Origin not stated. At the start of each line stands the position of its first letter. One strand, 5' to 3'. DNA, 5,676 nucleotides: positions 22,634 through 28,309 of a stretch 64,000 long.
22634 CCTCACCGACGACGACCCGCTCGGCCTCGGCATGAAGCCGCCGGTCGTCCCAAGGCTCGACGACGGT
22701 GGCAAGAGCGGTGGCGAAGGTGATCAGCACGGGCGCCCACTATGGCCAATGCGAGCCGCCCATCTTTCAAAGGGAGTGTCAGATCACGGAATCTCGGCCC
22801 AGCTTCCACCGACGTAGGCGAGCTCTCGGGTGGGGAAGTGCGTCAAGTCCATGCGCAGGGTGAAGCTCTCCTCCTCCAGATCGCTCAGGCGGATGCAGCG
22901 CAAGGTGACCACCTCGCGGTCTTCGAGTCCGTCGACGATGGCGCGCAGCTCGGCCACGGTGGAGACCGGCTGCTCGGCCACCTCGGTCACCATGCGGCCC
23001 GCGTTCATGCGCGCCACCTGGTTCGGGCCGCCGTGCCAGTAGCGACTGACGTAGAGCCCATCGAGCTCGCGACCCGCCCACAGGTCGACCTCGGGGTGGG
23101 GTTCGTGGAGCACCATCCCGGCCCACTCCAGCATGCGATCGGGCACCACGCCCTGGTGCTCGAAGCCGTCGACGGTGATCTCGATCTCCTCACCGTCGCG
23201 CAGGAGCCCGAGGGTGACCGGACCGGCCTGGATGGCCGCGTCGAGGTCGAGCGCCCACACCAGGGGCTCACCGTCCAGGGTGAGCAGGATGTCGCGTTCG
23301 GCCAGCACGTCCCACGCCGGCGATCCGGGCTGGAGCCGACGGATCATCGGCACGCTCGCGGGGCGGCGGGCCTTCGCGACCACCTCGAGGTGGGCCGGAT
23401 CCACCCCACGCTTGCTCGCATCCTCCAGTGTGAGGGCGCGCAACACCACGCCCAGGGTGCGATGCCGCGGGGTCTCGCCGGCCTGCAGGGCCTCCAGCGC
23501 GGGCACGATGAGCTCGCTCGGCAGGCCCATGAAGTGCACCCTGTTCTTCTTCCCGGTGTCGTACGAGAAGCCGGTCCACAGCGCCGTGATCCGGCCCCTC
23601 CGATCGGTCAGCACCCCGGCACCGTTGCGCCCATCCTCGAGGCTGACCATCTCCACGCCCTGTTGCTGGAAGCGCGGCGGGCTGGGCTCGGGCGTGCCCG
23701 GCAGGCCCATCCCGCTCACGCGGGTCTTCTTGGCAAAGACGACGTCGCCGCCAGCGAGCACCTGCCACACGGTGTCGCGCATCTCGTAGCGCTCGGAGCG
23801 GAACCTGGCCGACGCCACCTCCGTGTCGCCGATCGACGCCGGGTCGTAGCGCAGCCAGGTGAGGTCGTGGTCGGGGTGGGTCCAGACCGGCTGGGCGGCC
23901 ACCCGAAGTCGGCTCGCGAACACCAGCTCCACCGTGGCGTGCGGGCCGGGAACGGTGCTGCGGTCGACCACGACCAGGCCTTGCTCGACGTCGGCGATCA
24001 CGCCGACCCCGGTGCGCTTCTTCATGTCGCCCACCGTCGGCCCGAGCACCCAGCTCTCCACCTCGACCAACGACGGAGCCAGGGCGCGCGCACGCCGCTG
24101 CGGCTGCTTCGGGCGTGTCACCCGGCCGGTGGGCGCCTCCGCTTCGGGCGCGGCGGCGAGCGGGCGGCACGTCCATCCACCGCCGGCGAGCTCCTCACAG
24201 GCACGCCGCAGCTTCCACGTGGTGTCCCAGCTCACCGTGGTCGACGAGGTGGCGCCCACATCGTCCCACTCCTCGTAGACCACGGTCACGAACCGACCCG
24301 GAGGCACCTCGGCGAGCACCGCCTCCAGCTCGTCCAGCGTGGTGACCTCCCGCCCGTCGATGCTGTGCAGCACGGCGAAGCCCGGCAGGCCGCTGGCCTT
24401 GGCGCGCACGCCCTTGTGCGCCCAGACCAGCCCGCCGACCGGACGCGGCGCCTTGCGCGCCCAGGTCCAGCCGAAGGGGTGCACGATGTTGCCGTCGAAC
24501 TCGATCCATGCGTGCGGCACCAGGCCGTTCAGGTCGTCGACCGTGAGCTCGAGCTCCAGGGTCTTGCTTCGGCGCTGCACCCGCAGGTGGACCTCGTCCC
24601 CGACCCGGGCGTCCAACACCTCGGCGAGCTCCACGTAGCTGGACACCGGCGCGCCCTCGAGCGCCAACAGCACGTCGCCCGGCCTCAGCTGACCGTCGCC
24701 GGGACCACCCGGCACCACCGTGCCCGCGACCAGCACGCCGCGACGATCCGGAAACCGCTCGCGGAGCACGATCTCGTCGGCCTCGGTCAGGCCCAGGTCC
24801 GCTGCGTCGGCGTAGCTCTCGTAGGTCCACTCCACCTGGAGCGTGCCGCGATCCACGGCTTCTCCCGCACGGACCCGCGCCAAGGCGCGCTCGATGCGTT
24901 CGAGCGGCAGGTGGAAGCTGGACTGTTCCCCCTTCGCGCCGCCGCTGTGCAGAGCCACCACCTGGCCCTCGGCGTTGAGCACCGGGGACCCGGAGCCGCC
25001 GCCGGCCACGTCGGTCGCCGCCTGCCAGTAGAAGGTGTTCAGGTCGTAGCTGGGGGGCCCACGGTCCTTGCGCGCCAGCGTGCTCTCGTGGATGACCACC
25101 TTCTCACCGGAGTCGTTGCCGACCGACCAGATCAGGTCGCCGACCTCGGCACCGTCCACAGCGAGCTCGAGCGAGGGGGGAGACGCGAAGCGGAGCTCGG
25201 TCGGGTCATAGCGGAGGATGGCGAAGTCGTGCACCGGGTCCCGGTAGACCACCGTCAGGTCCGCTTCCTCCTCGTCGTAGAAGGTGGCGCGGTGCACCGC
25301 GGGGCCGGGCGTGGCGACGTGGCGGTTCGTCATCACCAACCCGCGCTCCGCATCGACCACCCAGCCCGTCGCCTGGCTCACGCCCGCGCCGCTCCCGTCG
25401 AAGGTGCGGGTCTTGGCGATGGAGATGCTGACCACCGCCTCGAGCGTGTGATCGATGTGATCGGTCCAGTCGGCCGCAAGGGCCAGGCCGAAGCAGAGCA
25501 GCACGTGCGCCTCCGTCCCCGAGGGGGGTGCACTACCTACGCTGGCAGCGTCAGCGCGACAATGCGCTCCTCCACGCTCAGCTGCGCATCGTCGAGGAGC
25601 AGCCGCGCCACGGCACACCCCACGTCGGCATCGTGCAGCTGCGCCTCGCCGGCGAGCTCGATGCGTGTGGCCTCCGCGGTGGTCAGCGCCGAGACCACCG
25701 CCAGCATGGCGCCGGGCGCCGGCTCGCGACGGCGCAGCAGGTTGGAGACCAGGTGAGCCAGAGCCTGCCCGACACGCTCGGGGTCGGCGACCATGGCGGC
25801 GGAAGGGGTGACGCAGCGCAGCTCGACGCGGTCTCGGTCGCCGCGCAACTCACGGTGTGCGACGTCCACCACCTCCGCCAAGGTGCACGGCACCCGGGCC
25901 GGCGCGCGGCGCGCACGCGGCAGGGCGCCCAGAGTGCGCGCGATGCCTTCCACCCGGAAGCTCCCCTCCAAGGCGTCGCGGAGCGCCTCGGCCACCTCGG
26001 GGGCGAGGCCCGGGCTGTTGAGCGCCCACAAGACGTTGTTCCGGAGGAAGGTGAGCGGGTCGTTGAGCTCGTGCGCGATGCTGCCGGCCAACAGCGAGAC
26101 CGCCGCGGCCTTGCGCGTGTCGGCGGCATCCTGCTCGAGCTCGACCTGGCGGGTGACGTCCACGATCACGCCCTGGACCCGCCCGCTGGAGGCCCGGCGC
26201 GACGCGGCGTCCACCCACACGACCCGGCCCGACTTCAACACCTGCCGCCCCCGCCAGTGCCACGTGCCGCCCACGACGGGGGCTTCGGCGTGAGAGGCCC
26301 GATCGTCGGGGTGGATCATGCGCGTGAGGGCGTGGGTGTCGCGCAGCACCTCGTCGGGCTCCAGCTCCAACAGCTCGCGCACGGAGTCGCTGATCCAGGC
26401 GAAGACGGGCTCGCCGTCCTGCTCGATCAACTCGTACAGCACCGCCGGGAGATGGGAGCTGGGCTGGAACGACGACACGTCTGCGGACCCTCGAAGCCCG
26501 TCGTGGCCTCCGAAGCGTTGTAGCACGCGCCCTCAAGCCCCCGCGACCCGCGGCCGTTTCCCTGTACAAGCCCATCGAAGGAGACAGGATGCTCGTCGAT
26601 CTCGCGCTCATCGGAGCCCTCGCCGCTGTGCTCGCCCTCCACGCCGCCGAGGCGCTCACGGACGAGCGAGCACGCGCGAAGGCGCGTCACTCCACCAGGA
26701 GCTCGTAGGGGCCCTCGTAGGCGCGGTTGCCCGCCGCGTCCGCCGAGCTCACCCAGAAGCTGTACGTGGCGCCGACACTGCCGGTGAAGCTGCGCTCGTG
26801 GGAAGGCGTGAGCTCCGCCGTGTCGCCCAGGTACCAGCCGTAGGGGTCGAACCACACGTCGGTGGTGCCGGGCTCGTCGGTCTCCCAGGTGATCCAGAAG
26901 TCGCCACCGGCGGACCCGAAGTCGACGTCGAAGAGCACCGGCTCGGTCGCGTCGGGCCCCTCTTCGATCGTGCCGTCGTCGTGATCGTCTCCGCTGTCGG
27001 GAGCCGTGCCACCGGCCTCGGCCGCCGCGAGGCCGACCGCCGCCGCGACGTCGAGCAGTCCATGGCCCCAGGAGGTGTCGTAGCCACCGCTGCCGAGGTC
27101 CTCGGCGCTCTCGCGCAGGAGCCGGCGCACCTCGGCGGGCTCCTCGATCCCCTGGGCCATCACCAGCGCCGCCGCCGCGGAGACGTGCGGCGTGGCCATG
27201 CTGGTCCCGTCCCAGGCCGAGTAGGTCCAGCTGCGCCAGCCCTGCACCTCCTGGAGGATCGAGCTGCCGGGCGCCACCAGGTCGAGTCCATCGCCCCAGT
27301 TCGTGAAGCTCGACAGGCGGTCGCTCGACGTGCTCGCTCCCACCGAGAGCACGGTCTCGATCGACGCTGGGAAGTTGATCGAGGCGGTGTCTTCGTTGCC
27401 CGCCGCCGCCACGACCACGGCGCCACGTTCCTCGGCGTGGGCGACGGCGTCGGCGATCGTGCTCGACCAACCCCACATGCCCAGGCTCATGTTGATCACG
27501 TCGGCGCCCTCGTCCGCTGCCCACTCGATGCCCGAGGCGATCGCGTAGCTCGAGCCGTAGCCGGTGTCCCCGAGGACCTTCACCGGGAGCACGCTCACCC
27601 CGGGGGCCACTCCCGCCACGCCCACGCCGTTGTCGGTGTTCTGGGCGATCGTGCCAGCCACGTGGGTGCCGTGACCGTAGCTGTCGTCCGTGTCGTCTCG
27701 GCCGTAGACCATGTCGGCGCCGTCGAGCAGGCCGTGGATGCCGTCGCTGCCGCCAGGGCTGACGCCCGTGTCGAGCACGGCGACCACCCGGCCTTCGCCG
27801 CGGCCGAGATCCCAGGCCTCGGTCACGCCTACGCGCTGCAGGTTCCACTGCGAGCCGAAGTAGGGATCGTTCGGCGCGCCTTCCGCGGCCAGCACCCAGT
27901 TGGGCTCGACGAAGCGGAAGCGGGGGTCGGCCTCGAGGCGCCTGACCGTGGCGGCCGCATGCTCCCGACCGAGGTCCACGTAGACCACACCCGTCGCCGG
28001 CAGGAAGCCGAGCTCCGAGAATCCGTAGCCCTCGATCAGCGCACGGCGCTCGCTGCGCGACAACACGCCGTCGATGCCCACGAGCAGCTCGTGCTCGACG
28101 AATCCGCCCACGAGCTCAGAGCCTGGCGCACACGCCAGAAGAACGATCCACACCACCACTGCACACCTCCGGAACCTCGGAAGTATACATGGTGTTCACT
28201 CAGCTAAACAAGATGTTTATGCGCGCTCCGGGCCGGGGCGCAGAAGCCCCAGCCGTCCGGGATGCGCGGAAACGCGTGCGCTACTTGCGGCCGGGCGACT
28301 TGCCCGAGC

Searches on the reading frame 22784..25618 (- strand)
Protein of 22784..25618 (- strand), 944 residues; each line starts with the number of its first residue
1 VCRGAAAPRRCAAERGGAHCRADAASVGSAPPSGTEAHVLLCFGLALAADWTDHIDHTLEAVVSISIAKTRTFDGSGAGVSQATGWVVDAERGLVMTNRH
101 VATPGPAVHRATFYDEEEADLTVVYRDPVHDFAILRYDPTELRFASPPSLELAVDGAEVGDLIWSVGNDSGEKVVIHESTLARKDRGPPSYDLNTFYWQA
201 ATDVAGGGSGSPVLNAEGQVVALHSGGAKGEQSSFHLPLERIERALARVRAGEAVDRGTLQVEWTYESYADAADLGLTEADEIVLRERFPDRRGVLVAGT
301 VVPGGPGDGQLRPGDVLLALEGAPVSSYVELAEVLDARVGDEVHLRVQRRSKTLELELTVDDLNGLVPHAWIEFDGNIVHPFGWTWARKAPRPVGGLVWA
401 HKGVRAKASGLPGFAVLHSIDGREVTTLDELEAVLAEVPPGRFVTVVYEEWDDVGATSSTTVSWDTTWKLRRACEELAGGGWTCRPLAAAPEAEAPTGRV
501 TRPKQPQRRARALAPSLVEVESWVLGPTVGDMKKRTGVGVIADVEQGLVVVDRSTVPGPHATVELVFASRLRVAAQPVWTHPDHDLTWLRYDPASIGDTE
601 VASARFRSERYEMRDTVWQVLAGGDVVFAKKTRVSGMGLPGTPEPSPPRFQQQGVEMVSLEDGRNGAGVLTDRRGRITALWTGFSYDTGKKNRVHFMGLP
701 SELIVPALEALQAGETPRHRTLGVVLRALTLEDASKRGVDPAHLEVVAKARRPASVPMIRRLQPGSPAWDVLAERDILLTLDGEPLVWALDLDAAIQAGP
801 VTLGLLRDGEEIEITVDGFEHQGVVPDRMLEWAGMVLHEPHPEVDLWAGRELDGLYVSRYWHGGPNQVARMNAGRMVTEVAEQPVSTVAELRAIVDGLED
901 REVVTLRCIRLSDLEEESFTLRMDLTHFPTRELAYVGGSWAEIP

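Call 28: search_protein_families(library=ncbifam, proteins=[window:22784-25618:-], max_evalue=1e-20)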
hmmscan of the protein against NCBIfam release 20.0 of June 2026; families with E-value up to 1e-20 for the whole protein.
window:22784-25618:- (944 aa): 2 families
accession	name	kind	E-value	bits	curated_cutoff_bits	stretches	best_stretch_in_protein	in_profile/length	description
TIGR02037.1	degP_htrA_DO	subfamily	8.4e-35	120.5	416.2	1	83-445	62-420/434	Do family serine endopeptidase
NF041521.1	HhoA_HhoB_HtrA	equivalog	7.6e-24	84.6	450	0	82-363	58-334/335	HhoA/HhoB/HtrA family serine endopeptidase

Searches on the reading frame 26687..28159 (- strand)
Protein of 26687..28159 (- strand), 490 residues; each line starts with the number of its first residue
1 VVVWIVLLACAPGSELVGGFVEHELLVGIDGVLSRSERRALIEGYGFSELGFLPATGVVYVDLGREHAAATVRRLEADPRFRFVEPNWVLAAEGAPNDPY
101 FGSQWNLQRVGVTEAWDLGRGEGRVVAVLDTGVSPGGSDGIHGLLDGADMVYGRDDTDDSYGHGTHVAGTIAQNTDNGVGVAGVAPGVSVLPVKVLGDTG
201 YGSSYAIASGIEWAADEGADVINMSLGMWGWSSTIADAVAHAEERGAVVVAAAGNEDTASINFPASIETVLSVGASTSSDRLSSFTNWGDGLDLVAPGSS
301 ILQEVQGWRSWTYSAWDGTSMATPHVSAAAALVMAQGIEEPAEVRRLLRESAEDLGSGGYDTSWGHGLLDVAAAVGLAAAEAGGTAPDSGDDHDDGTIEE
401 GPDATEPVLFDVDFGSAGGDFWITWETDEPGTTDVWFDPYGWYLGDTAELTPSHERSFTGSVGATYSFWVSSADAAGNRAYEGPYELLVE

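Call 28: search_protein_families(library=ncbifam, proteins=[window:26687-28159:-], max_evalue=1e-20)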
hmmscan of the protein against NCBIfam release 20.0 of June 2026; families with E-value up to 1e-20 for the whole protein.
window:26687-28159:- (490 aa): 4 families
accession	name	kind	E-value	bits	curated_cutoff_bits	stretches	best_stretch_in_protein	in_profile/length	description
TIGR03921.1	T7SS_mycosin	equivalog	1.2e-61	208.8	278.75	1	112-390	3-304/353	type VII secretion-associated serine protease mycosin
NF033595.1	denti_PrtP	equivalog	2.5e-25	89.2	300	0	222-377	342-504/606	dentilisin complex serine proteinase subunit PrtP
NF049966.1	QH_SP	equivalog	2.2e-24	86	165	1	126-353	2-212/219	subtilisin-like serine protease QhpE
TIGR03895.1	protease_PatA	subfamily_domain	1.4e-23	83.6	421.05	1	163-352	1-200/606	PatA/PatG family cyanobactin maturation protease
